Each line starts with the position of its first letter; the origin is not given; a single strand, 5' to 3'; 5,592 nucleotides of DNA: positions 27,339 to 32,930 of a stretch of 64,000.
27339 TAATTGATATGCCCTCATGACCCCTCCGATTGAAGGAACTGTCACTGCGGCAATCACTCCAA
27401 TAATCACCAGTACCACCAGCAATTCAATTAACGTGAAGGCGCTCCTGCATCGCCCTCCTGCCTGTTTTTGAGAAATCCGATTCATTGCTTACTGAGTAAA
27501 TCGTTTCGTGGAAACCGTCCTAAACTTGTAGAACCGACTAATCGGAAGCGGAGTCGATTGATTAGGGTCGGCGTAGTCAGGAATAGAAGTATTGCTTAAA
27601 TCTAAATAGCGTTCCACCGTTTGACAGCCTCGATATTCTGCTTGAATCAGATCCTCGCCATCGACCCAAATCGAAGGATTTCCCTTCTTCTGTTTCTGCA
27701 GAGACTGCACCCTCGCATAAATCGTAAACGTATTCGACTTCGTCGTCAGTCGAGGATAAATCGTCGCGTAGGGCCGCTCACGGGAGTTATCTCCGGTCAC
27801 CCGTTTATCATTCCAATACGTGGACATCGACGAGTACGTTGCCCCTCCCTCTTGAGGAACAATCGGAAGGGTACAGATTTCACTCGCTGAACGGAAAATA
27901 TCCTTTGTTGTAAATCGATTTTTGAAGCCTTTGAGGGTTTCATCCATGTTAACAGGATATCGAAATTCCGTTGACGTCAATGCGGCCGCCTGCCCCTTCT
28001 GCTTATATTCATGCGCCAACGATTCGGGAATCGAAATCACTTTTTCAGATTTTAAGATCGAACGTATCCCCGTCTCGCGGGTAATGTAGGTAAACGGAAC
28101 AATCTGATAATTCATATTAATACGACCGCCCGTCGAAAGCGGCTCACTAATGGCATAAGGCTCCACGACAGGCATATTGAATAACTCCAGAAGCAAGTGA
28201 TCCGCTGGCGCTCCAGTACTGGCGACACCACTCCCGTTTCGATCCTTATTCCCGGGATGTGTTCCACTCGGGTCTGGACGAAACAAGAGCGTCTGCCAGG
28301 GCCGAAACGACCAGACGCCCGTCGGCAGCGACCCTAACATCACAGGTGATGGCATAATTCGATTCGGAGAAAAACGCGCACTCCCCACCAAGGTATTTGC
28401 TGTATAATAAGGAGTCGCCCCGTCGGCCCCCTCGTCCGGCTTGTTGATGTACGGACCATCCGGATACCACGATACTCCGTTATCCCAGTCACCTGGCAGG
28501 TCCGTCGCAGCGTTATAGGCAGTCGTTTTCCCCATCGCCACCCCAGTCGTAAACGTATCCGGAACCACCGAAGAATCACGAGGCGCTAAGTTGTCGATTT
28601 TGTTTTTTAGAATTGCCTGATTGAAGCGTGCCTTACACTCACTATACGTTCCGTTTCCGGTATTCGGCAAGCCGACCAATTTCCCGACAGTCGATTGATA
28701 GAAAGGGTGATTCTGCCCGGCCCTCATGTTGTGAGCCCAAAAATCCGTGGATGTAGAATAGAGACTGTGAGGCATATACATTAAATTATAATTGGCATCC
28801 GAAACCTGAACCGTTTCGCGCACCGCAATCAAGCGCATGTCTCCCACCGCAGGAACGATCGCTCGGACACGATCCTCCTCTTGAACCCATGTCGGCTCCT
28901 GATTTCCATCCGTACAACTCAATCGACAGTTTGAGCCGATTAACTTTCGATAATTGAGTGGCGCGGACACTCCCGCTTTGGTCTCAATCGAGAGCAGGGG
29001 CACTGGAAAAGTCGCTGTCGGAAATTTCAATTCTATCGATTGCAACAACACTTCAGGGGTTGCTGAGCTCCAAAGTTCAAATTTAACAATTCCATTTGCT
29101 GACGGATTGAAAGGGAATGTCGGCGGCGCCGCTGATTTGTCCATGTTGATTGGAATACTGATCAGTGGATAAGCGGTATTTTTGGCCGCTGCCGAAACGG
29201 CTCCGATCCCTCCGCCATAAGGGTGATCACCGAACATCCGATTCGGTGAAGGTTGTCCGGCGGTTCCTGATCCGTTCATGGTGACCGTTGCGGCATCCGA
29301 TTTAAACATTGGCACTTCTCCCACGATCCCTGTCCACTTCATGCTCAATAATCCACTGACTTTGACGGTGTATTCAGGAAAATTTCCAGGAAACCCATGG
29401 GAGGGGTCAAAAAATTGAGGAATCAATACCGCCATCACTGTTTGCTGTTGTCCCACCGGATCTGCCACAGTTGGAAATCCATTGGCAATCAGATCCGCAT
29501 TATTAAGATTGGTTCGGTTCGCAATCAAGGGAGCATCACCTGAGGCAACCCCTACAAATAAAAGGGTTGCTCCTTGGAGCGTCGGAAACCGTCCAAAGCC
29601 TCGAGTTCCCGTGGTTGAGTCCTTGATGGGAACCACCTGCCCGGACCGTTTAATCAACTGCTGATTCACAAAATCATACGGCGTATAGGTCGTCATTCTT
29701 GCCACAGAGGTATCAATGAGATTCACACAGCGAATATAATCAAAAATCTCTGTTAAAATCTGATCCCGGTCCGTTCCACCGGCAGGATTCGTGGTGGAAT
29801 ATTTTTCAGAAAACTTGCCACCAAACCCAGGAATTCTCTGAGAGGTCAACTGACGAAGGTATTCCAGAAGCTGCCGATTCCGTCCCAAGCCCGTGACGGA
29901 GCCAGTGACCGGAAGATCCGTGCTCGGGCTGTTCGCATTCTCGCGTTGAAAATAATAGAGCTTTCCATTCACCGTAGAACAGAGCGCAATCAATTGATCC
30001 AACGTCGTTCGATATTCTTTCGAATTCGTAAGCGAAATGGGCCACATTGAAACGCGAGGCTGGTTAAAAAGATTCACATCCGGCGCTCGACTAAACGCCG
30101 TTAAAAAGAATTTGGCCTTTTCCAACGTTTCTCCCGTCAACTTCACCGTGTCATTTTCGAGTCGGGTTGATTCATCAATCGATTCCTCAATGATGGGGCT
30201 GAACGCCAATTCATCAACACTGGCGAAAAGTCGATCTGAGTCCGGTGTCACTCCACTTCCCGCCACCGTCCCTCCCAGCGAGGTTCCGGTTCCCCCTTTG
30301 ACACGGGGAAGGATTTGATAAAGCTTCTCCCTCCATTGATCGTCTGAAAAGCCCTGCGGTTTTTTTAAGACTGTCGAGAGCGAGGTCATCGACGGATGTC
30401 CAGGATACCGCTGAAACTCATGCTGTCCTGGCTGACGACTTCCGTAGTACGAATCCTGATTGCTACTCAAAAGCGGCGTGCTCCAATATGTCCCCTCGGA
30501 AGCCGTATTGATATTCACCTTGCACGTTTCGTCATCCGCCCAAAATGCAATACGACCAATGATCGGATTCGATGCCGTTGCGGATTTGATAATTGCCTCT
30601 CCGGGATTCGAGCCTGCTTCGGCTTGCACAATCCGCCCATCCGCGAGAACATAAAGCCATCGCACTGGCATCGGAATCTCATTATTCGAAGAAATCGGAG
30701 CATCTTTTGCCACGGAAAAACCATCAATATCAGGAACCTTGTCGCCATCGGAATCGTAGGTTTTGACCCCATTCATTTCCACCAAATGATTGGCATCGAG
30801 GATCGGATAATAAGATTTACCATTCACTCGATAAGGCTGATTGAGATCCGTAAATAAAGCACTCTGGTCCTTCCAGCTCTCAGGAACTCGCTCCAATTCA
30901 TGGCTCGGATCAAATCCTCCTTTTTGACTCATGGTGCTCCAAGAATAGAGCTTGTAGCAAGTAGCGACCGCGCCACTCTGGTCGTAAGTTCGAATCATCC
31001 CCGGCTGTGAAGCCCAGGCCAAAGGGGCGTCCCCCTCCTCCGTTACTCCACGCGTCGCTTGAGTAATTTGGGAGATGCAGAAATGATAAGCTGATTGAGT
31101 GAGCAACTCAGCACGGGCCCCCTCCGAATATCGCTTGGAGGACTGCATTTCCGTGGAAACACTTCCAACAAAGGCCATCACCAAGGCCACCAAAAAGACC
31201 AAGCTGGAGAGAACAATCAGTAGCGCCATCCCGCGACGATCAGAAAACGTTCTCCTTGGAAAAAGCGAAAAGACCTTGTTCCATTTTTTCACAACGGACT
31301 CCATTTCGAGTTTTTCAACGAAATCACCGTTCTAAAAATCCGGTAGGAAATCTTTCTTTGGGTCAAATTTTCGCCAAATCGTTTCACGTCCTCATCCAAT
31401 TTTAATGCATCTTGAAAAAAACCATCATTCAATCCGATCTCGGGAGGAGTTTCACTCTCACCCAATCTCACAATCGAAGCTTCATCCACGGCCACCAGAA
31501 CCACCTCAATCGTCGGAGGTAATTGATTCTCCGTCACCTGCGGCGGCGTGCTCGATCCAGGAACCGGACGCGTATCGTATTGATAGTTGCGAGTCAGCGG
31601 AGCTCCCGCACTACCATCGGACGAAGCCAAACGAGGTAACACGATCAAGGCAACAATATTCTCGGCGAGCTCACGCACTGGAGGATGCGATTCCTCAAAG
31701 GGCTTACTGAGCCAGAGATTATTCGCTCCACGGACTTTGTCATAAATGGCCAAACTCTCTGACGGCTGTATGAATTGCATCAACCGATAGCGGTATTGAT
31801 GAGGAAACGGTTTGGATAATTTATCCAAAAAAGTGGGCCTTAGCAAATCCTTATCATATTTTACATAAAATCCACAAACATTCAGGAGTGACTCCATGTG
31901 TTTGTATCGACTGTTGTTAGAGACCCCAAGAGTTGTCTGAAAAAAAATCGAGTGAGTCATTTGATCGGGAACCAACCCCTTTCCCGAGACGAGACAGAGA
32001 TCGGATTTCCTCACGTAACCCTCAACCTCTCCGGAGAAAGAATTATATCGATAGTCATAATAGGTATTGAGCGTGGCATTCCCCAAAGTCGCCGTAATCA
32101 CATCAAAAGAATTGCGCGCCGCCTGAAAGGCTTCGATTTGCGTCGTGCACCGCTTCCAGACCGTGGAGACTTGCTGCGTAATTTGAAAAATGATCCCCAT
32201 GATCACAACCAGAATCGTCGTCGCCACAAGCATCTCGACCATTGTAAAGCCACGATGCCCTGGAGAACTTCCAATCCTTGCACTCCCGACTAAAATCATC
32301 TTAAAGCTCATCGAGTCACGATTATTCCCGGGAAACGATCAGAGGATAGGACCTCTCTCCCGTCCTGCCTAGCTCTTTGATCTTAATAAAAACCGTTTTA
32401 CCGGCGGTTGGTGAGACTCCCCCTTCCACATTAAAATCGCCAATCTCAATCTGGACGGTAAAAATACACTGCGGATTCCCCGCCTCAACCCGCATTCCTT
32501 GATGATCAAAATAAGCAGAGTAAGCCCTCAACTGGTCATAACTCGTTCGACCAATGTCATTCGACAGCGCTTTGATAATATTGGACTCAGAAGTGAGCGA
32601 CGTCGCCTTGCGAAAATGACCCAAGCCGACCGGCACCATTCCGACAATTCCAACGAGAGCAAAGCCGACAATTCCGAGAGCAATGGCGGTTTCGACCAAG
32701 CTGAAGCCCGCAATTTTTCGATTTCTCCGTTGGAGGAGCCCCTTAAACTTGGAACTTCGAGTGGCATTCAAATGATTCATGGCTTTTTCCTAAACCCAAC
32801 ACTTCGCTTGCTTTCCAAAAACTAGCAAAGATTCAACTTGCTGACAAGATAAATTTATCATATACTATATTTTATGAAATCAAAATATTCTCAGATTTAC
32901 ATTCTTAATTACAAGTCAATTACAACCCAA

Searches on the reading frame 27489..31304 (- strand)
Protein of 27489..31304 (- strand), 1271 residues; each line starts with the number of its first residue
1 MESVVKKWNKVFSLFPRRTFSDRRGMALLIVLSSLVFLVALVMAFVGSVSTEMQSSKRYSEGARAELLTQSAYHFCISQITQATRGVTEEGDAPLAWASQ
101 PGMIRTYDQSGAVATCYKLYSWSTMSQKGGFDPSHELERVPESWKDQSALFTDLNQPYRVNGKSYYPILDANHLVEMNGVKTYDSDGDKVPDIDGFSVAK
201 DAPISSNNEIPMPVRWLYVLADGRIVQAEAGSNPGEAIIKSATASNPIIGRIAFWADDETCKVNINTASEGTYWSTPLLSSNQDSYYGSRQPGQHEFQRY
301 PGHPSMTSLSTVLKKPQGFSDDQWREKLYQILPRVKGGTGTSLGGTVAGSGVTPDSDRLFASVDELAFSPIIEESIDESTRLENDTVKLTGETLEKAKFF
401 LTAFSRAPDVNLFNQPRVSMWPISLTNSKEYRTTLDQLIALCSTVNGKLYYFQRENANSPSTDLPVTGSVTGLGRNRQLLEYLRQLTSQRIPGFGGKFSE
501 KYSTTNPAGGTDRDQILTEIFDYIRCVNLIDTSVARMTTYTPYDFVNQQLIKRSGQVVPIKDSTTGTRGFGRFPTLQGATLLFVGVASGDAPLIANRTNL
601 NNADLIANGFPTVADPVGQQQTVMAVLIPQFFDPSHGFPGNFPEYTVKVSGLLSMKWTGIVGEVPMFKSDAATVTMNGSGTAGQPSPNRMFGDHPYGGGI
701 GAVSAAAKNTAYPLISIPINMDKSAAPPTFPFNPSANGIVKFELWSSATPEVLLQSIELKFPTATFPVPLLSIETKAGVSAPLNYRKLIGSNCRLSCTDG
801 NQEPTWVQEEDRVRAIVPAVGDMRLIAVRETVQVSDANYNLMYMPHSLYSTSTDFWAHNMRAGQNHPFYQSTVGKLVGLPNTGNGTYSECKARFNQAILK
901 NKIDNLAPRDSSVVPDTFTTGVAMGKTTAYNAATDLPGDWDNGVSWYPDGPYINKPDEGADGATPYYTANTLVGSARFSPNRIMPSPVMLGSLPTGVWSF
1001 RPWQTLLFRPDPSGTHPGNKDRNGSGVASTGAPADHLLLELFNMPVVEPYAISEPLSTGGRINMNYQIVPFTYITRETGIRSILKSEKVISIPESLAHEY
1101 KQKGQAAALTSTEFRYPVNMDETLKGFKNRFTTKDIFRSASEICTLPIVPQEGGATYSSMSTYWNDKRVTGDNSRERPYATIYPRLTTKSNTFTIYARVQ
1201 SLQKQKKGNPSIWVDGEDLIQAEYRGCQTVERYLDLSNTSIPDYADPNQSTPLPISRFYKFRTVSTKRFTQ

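Call 10: search_protein_families(library=pfam, proteins=[window:27489-31304:-])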
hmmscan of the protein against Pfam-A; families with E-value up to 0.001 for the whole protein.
window:27489-31304:- (1271 aa): 0 families

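Call 61: search_protein_families(library=ncbifam, proteins=[window:27489-31304:-], max_evalue=0.0001)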
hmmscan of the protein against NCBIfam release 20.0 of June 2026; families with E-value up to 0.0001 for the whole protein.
window:27489-31304:- (1271 aa): 1 family
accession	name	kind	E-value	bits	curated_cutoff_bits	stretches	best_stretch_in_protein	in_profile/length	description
TIGR02600.1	Verru_Chthon_A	subfamily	1e-284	948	332.3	1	25-1270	1-1295/1296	Verru_Chthon cassette protein A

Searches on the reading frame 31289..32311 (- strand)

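Call 10: search_protein_families(library=pfam, proteins=[window:31289-32311:-])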
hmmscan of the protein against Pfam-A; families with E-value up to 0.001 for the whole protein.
window:31289-32311:- (340 aa): 1 family
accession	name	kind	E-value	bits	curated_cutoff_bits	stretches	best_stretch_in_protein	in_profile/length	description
PF07963.17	N_methyl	-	3.3e-06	26.9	21.2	1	19-42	4-27/27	Prokaryotic N-terminal methylation motif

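Call 61: search_protein_families(library=ncbifam, proteins=[window:31289-32311:-], max_evalue=0.0001)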
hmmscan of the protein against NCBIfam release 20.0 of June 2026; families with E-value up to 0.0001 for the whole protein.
window:31289-32311:- (340 aa): 3 families
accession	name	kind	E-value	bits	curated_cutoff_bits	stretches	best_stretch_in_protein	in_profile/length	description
TIGR02599.1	TIGR02599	subfamily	2.2e-82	277.2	256.5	1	21-338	1-361/361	Verru_Chthon cassette protein C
NF041013.1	T4P_ComGE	equivalog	2.4e-06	27.5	49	1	20-67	4-51/83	competence type IV pilus minor pilin ComGE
TIGR02532.1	IV_pilin_GFxxxE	domain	3e-05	23.7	16.3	1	20-41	2-23/24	prepilin-type N-terminal cleavage/methylation domain-containing protein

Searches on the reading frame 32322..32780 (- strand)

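Call 10: search_protein_families(library=pfam, proteins=[window:32322-32780:-])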
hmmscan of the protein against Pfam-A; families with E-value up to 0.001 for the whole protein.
window:32322-32780:- (152 aa): 1 family
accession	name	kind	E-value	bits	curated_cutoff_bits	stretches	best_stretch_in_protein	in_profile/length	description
PF07963.17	N_methyl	-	0.00072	19.5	21.2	0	21-45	2-26/27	Prokaryotic N-terminal methylation motif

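Call 61: search_protein_families(library=ncbifam, proteins=[window:32322-32780:-], max_evalue=0.0001)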
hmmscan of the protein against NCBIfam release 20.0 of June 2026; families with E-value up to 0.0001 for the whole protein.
window:32322-32780:- (152 aa): 1 family
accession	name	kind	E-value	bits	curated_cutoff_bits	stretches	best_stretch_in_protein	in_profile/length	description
TIGR02598.1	TIGR02598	subfamily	4.5e-18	65.9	51.4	1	25-122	1-105/151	Verru_Chthon cassette protein B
